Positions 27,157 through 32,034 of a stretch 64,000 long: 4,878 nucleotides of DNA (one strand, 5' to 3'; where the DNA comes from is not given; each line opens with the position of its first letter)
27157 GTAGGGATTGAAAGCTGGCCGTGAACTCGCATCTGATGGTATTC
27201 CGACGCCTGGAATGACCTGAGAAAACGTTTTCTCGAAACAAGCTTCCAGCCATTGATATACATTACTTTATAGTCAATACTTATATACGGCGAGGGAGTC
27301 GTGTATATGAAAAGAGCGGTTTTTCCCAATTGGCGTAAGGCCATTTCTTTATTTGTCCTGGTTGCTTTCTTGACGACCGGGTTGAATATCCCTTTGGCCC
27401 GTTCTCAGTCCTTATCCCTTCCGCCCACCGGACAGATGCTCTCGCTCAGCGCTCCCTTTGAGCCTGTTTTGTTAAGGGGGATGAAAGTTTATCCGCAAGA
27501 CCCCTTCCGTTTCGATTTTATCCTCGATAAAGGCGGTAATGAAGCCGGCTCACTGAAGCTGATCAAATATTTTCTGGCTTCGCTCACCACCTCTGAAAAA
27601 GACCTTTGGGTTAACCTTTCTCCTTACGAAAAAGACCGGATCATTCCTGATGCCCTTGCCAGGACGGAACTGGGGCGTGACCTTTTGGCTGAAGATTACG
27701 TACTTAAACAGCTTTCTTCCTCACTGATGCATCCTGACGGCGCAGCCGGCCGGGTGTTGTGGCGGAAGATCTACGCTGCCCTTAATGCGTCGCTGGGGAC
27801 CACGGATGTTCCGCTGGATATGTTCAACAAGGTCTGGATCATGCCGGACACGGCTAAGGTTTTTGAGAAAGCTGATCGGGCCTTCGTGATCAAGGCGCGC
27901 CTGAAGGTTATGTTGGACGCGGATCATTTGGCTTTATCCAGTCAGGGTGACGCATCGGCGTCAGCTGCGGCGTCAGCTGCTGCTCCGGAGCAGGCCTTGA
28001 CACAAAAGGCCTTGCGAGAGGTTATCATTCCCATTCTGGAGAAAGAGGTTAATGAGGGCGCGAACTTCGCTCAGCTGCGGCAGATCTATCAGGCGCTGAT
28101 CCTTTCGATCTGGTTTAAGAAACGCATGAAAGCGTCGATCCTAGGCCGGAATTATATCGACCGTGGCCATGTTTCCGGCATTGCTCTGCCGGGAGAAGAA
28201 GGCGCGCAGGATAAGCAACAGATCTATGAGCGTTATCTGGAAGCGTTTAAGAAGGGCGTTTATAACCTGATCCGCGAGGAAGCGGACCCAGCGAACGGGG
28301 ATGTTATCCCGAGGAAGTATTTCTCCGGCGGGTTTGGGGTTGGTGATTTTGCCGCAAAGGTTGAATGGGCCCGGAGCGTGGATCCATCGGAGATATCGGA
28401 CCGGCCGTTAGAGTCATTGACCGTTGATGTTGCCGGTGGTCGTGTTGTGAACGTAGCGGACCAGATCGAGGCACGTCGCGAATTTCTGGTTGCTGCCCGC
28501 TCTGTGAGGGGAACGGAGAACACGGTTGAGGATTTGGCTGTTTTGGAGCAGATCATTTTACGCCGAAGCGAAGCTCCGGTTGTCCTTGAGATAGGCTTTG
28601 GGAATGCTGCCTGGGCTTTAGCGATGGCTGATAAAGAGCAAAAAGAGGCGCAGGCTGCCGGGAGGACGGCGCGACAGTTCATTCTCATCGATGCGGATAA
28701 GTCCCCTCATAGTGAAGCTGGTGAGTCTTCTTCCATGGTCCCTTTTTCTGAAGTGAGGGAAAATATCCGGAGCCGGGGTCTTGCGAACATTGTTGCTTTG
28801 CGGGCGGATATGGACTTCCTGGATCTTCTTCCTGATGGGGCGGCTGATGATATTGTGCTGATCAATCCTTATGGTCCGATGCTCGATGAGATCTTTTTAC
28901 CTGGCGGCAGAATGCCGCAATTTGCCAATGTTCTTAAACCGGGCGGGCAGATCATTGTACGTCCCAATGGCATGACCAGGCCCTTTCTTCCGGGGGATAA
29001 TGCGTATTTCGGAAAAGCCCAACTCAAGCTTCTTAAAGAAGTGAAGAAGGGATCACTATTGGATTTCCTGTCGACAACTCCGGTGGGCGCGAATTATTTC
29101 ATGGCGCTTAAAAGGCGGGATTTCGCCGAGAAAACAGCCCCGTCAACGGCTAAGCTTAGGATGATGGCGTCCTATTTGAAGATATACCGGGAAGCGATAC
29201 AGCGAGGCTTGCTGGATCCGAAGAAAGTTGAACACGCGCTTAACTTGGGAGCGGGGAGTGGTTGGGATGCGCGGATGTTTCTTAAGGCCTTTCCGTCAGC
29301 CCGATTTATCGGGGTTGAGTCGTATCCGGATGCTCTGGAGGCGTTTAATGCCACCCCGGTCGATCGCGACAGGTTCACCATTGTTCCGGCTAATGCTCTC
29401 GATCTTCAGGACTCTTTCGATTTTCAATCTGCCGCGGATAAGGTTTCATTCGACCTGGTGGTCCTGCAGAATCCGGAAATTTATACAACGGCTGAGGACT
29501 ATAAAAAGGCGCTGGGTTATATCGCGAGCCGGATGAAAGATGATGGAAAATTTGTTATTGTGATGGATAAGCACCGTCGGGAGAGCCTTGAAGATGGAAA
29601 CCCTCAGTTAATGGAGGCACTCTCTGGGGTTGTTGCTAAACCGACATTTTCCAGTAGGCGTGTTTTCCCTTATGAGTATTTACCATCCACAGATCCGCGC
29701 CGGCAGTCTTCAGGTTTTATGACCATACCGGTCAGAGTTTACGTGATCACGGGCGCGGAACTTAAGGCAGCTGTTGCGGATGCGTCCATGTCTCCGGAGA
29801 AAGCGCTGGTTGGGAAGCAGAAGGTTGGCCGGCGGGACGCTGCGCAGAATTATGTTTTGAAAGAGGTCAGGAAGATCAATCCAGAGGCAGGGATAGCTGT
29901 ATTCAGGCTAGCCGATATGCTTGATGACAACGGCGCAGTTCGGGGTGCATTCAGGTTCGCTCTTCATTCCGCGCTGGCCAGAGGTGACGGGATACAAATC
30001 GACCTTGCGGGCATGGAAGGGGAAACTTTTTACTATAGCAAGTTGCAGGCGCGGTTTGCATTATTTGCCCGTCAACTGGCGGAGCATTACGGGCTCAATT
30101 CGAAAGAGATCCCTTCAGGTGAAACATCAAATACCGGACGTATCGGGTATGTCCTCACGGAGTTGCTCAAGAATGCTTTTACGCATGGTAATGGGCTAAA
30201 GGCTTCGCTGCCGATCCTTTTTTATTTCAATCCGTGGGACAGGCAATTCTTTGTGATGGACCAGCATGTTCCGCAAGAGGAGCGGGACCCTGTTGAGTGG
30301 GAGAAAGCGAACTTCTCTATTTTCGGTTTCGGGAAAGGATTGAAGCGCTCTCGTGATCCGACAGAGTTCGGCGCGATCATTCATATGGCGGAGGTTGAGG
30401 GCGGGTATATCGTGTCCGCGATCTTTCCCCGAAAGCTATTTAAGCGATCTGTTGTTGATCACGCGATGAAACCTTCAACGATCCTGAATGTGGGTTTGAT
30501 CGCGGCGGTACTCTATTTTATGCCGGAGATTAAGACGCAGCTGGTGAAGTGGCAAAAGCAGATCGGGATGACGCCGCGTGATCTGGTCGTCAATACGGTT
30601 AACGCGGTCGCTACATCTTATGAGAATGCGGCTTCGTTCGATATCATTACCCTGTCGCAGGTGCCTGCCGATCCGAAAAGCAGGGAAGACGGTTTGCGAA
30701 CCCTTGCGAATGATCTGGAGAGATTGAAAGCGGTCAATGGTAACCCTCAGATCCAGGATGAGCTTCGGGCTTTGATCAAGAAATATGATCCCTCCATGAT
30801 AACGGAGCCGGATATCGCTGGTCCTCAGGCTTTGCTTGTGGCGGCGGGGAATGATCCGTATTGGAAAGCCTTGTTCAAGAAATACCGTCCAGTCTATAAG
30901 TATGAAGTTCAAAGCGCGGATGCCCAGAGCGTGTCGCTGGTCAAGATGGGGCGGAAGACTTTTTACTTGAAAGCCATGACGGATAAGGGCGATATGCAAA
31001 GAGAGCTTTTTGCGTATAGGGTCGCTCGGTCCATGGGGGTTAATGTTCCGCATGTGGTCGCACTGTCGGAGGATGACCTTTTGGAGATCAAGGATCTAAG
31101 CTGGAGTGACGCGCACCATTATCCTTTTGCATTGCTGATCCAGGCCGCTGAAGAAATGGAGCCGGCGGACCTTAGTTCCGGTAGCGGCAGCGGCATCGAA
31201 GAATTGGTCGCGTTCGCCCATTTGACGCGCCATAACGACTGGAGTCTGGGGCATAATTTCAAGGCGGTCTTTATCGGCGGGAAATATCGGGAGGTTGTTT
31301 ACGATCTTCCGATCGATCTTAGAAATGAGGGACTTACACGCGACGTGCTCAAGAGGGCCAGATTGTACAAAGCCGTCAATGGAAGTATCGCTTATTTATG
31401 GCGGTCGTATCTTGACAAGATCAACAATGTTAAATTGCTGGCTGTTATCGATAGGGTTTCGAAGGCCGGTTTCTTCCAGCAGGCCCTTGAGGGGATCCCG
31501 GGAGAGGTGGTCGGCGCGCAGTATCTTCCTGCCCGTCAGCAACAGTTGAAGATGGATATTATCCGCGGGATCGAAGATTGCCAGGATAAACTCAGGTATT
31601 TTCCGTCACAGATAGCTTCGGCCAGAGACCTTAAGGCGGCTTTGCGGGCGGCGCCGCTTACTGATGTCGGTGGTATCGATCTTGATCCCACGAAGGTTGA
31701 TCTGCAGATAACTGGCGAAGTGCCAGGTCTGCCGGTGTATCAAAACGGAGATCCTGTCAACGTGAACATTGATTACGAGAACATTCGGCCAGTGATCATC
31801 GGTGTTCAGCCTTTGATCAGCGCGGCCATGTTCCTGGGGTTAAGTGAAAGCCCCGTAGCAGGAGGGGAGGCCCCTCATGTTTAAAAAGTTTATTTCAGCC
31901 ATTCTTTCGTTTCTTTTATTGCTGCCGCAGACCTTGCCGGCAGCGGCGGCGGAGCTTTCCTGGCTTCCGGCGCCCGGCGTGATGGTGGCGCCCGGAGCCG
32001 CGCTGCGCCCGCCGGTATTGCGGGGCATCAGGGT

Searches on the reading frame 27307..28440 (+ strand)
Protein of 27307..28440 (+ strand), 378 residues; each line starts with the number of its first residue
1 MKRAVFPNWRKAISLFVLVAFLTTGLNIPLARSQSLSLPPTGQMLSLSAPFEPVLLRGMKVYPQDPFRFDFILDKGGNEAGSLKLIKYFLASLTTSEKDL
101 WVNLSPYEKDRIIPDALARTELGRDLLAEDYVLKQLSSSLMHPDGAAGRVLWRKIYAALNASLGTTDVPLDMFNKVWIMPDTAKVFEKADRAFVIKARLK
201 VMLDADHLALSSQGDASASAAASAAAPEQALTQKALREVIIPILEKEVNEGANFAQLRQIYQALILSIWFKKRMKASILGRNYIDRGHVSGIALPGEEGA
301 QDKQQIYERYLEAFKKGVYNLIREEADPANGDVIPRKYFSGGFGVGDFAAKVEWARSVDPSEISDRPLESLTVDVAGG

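Call 14: find_homologous_proteins(query=window:27307-28440:+)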
Query window:27307-28440:+ (378 aa): 812 proteins with E <= 0.001 among 8000 candidates; the best 120 are listed.
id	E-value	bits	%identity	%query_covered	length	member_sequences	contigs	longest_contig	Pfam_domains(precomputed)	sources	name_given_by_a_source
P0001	7.1e-117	409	52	96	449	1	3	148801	-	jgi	jgi:hypothetical protein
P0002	1.4e-115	404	52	97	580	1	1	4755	PF07714.24,PF00069.32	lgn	-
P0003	1.9e-108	381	51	87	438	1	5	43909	-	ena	-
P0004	1.0e-107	379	54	88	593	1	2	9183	-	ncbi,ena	-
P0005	9.7e-107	375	51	88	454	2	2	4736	-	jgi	jgi:hypothetical protein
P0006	1.4e-106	375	52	89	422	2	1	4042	-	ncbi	-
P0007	2.0e-106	374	49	90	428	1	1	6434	-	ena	-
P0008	2.0e-106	374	48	91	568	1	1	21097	-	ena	-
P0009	2.1e-106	374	49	96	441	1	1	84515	-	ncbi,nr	ncbi:MAG: hypothetical protein HQL17_05740, partial [Candidatus Omnitrophica bacterium]|nr:hypotheti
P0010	2.7e-106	374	51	93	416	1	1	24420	-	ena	-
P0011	3.5e-106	374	51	89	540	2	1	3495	-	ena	-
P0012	8.0e-106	372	52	88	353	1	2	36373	-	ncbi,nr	ncbi:MAG: hypothetical protein HQL22_05155 [Candidatus Omnitrophica bacterium]|nr:hypothetical prote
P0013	2.6e-105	371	49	95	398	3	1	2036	-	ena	-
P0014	7.1e-105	369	51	90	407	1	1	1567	-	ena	-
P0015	8.8e-105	369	49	96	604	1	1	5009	-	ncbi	ncbi:MAG: hypothetical protein WCI27_08700, partial [Candidatus Omnitrophota bacterium]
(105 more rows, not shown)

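Call 16: find_related_loci(query=A2, collection=genome_contigs, flank=3000)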
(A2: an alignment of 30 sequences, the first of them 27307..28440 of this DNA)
Query A2 (378 aa) in genome_contigs; peptide patterns used: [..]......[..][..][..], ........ (x = any residue, [..] = any of these).
595 stretches matched a pattern (row limit reached: there are more); 590 encode a relative of the query (tblastn E <= 1e-3); the best 80 are kept; 80 distinct loci.
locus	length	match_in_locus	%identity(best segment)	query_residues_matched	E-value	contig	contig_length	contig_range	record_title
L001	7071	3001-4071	50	10-363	6e-120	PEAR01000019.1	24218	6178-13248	MAG: Candidatus Omnitrophota bacterium isolate Cal1bin1 scaffold65, whole genome shotgun sequence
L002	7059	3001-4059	52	10-342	5e-117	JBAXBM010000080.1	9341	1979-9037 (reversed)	MAG: Candidatus Omnitrophota bacterium isolate ELA167 MAG167_80, whole genome shotgun sequence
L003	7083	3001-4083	49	10-366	2e-115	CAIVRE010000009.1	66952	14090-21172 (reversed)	MAG: Candidatus Omnitrophica bacterium isolate AM-lipid-02-D9_bin-0629 genome assembly, contig: bin-0629:09/34, whole ge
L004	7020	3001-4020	52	9-344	3e-115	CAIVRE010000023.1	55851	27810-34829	MAG: Candidatus Omnitrophica bacterium isolate AM-lipid-02-D9_bin-0629 genome assembly, contig: bin-0629:23/34, whole ge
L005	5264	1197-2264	52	8-349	2e-115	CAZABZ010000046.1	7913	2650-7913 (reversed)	MAG TPA_asm: uncultured Planctomycetales bacterium isolate binchicken_co3_599 genome assembly, contig: NODE_30021_length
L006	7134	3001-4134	50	3-373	5e-115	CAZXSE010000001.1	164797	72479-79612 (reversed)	MAG TPA_asm: uncultured Planctomycetales bacterium isolate binchicken_co154_760 genome assembly, contig: NODE_43_length_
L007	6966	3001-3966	53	31-355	1e-114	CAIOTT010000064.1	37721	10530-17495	MAG: Candidatus Omnitrophica bacterium isolate Ki2-D4_bin-0675 genome assembly, contig: bin-0675:64/74, whole genome sho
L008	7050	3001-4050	51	1-344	1e-114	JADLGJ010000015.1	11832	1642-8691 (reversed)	MAG: Candidatus Omnitrophota bacterium isolate SJ432 c_000000166103, whole genome shotgun sequence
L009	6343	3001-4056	51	5-346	2e-114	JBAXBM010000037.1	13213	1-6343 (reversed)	MAG: Candidatus Omnitrophota bacterium isolate ELA167 MAG167_37, whole genome shotgun sequence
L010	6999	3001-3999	51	10-342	3e-114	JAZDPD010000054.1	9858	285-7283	MAG: Candidatus Omnitrophota bacterium isolate MEGAHIT-group-0.817 k141_14013962, whole genome shotgun sequence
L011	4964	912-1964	52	10-342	2e-114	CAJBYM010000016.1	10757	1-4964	MAG: Candidatus Omnitrophica bacterium isolate Loc090907-5m_bin-489 genome assembly, contig: bin-489:016/139, whole geno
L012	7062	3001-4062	49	11-358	2e-114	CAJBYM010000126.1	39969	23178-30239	MAG: Candidatus Omnitrophica bacterium isolate Loc090907-5m_bin-489 genome assembly, contig: bin-489:126/139, whole geno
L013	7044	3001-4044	51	17-343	2e-114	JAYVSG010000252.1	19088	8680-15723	MAG: Candidatus Omnitrophota bacterium isolate GL74_DN_concoct_188_sub GL74_DN_concoct_188_sub_251, whole genome shotgun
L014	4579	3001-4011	51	11-342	2e-114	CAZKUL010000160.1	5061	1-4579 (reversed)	MAG TPA_asm: uncultured Planctomycetales bacterium isolate binchicken_co241_121 genome assembly, contig: NODE_19748_leng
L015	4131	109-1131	51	9-344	6e-114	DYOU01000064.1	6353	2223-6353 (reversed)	MAG TPA_asm: Candidatus Elulimicrobium sp. isolate SulCav_GS09_5_2_46_18 SulCav_GS09_5_18842_length_6353_cov_10_485710,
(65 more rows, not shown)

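Call 58: predict_structure(alignment_id=A2)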
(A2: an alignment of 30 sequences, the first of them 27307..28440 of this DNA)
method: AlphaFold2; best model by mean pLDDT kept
length: 378 residues; sequences in the alignment: 30
mean_pLDDT: 72.6   pTM: 0.70
mean pLDDT of the five models: 72.6, 71.4, 69.6, 67.5, 59.3
residues with pLDDT >= 90: 98; 70-90: 132; 50-70: 73; < 50: 75
segments of 3 or more residues with pLDDT < 50: 28-35, 102-110, 278-295, 313-328, 331-346
pLDDT, mean of each block of 10 residues (from residue 1): 61 89 65 56 90 92 78 84 88 71 44 63 85 91 95 95 88 81 87 90 85 61 74 93 96 94 90 64 35 45 54 44 46 37 42 65 74 63
secondary structure, 60 per line:
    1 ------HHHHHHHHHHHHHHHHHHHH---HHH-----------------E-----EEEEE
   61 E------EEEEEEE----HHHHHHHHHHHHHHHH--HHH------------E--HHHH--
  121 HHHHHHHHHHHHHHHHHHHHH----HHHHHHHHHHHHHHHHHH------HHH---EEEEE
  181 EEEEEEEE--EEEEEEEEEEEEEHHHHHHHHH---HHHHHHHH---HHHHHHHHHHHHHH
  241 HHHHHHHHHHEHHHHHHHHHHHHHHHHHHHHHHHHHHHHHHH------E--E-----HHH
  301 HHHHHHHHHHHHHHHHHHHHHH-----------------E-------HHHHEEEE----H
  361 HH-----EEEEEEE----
elements in order: H7-26 E56-61 E68-74 H79-94 H115-118 H121-141 H146-163 E176-188 E191-203 H204-212 H216-223 H227-250 H252-282 H298-322 H348-351 E352-355 E368-374

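Call 63: fold_search(model_id=the predicted structure, library=pdb)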
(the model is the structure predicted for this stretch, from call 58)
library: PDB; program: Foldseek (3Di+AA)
matches with E <= 10: 83; with E <= 0.001: 0
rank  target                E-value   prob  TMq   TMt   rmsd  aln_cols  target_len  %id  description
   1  4k1p_C                1.2e-01  0.10  0.12  0.13  19.0       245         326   14  Structure of the NheA component of the Nhe toxin from Bacillus cereus (released 2013-09-18)
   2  4k1p_E                1.5e-01  0.08  0.11  0.11  18.9       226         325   15  Structure of the NheA component of the Nhe toxin from Bacillus cereus (released 2013-09-18)
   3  4k1p_D                2.0e-01  0.06  0.10  0.11  20.4       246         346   14  Structure of the NheA component of the Nhe toxin from Bacillus cereus (released 2013-09-18)
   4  4k1p_H                2.4e-01  0.08  0.12  0.14  21.7       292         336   16  Structure of the NheA component of the Nhe toxin from Bacillus cereus (released 2013-09-18)
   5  4k1p_G                3.0e-01  0.07  0.12  0.13  21.2       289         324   13  Structure of the NheA component of the Nhe toxin from Bacillus cereus (released 2013-09-18)
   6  6ezv                  5.4e-01  0.03  0.09  0.09  23.0       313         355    8  The cytotoxin MakA from Vibrio cholerae (released 2018-05-02)
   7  7a27_AAA              7.5e-01  0.06  0.14  0.15  20.6       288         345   12  Structure of soluble SmhA crystal form 2 of the tripartite alpha-pore forming toxin, Smh, from Serratia marcescens. (released 2021-03-31)
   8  7a26_EEE              8.8e-01  0.06  0.14  0.15  22.5       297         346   13  Structure of soluble SmhA crystal form 1 of the tripartite alpha-pore forming toxin, Smh, from Serratia marcescens. (released 2021-03-31)
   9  7a26_CCC              9.8e-01  0.04  0.14  0.15  23.2       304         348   15  Structure of soluble SmhA crystal form 1 of the tripartite alpha-pore forming toxin, Smh, from Serratia marcescens. (released 2021-03-31)
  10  3tal_B                9.8e-01  0.03  0.11  0.10  26.1       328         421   10  Crystal structure of NurA with manganese (released 2011-11-23)
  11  6r0z_N                1.1e+00  0.04  0.11  0.08  22.4       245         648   13  Thermus thermophilus V/A-type ATPase/synthase, rotational state 1L (released 2019-08-28)
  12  6tao_A                1.5e+00  0.04  0.11  0.12  18.9       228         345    8  The cytotoxin MakE from Vibrio cholerae (released 2020-11-18)
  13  3tai_B                1.6e+00  0.02  0.10  0.09  25.4       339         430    9  Crystal structure of NurA (released 2011-11-23)
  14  5knc_G                1.8e+00  0.06  0.14  0.22  17.2       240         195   12  Crystal structure of the 3 ADP-bound V1 complex (released 2016-11-02)
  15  2ndp_MODEL_1_A        2.2e+00  0.05  0.08  0.22  14.4        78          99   19  Structure of DNA-binding HU protein from micoplasma Mycoplasma gallisepticum (released 2016-11-09)
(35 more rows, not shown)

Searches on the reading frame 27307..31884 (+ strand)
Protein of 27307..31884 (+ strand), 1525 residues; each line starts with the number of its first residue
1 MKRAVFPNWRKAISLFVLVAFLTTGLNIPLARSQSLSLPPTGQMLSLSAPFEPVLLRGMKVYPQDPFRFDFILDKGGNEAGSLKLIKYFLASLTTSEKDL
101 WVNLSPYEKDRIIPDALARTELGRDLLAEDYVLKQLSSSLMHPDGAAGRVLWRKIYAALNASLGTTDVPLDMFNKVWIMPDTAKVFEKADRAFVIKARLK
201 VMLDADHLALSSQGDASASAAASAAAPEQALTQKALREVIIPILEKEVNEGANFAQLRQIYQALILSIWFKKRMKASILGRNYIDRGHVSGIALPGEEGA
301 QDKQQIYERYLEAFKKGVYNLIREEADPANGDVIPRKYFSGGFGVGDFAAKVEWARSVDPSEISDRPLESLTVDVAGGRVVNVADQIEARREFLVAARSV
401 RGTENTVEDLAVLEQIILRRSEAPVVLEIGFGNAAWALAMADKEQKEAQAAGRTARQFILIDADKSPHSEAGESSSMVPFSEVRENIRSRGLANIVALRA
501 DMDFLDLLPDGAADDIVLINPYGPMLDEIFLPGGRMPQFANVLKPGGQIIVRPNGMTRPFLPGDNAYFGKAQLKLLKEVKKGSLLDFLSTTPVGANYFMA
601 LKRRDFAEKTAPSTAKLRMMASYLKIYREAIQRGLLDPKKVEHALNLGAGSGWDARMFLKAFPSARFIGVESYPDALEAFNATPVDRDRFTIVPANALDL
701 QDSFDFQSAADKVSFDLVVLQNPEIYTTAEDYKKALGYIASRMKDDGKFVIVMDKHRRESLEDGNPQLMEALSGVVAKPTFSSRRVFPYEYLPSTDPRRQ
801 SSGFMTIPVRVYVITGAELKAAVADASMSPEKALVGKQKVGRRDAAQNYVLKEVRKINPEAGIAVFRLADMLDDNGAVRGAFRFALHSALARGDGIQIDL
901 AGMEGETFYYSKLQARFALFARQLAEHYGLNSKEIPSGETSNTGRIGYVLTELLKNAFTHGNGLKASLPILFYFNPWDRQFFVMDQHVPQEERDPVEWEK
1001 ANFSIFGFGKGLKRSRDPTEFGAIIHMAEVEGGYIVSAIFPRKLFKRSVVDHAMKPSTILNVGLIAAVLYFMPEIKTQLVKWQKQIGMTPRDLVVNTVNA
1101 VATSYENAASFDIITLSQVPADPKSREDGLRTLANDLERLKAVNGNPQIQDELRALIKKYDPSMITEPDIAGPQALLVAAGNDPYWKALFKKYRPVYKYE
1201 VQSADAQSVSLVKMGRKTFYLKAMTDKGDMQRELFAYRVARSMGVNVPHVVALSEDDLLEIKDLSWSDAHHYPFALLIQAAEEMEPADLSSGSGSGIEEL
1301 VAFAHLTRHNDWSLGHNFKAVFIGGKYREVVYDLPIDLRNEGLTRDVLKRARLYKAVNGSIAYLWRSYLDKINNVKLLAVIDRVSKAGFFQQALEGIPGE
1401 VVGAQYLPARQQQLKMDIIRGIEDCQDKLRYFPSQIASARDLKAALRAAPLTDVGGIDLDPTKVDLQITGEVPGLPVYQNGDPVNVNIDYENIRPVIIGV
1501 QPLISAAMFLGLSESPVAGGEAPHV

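Call 7: search_protein_families(library=pfam, proteins=[window:27307-31884:+])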
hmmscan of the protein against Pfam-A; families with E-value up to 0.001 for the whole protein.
window:27307-31884:+ (1525 aa): 6 families
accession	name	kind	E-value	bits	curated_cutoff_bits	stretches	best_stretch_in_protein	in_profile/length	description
PF13649.12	Methyltransf_25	-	1.9e-08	35.3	27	1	645-747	2-97/97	Methyltransferase domain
PF13847.12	Methyltransf_31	-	2.3e-06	27.8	27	0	641-753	4-111/145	Methyltransferase domain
PF08242.18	Methyltransf_12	-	9.5e-06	26.7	30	1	645-749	1-98/98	Methyltransferase domain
PF08241.18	Methyltransf_11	-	2.8e-05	25.1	21.2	0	645-751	1-95/95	Methyltransferase domain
PF13489.12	Methyltransf_23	-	0.0007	19.8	27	0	627-755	9-120/164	Methyltransferase domain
PF02390.23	Methyltransf_4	-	0.00087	19.2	24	0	423-444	2-23/173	Putative methyltransferase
